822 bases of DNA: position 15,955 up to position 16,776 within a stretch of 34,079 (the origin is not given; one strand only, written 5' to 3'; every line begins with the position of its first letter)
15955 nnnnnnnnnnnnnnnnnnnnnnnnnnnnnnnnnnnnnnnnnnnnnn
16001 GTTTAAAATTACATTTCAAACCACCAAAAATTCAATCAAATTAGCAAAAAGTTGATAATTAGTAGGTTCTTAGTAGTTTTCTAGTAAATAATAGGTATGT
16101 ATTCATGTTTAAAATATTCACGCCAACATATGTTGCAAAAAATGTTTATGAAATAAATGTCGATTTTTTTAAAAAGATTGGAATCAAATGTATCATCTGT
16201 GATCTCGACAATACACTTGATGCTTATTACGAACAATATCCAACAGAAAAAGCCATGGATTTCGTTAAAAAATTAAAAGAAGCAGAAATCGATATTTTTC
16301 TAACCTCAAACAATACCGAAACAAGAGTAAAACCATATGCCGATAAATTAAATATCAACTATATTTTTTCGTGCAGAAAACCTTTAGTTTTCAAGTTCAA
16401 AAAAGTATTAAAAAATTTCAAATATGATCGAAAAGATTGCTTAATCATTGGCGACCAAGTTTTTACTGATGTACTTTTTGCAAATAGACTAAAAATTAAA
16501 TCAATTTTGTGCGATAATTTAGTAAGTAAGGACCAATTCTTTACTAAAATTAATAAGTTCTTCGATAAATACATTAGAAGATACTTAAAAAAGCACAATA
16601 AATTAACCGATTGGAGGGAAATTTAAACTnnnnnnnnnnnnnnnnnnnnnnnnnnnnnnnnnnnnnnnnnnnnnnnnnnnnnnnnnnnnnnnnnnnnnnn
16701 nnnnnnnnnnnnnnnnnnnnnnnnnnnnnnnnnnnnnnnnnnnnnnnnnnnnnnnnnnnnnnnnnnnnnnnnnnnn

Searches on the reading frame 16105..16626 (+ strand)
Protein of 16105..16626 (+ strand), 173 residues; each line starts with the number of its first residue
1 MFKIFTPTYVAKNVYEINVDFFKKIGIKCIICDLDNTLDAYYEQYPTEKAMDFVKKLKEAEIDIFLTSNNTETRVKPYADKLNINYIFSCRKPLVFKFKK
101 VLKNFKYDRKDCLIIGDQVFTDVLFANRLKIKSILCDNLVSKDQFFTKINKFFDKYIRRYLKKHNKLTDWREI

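Call 13: search_protein_families(library=ncbifam, proteins=[window:16105-16626:+])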
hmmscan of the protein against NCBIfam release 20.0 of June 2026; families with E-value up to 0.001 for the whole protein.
window:16105-16626:+ (173 aa): 19 families
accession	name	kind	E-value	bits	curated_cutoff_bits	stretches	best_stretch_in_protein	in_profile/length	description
TIGR01668.1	YqeG_hyp_ppase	hypoth_equivalog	5.9e-34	117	89.1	1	4-167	2-167/170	YqeG family HAD IIIA-type phosphatase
TIGR01662.1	HAD-SF-IIIA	subfamily_domain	2.7e-15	56.7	44.6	1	28-138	1-140/141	HAD-IIIA family hydrolase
TIGR01460.1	HAD-SF-IIA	subfamily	4.6e-08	33.1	100.15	1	92-135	197-242/246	HAD-IIA family hydrolase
TIGR02253.1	CTE7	subfamily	6e-07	29.5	169.75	1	73-143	131-201/221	TIGR02253 family HAD-type hydrolase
NF053752.1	TK1734_fam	exception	4.8e-06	26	475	0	106-138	198-230/260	2-phosphoglycolate phosphatase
NF003937.0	PRK05446.1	equivalog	1.7e-05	24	443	1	88-154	101-163/355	bifunctional histidinol-phosphatase/imidazoleglycerol-phosphate dehydratase HisB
TIGR01486.1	HAD-SF-IIB-MPGP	subfamily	3.4e-05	23.3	164.75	1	30-88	2-59/257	mannosyl-3-phosphoglycerate phosphatase family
TIGR01261.1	hisB_Nterm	equivalog_domain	3.6e-05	23.3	140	1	89-137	100-147/161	histidinol-phosphatase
TIGR01488.1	HAD-SF-IB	subfamily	4.5e-05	23.5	45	1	46-91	74-119/177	HAD-IB family phosphatase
TIGR00099.1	Cof-subfamily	subfamily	4.7e-05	23.1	137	1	30-106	2-79/256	Cof-type HAD-IIB family hydrolase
TIGR01457.1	HAD-SF-IIA-hyp2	hypoth_equivalog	5.3e-05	22.8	247.65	0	30-83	4-55/249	TIGR01457 family HAD-type hydrolase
NF053830.1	RUBPPhHalo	equivalog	6.3e-05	22.7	330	0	47-145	105-212/234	ribulose-1,5-bisphosphate 5-phosphatase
TIGR02461.1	osmo_MPG_phos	equivalog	9.1e-05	22.7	244.35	1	30-85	2-55/227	mannosyl-3-phosphoglycerate phosphatase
NF005264.0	PRK06769.1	equivalog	0.00017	21.4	217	0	89-154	90-154/175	HAD-IIIA family hydrolase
TIGR02252.1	DREG-2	subfamily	0.00019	21.2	155.2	1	49-135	109-203/203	HAD hydrolase, REG-2-like, family IA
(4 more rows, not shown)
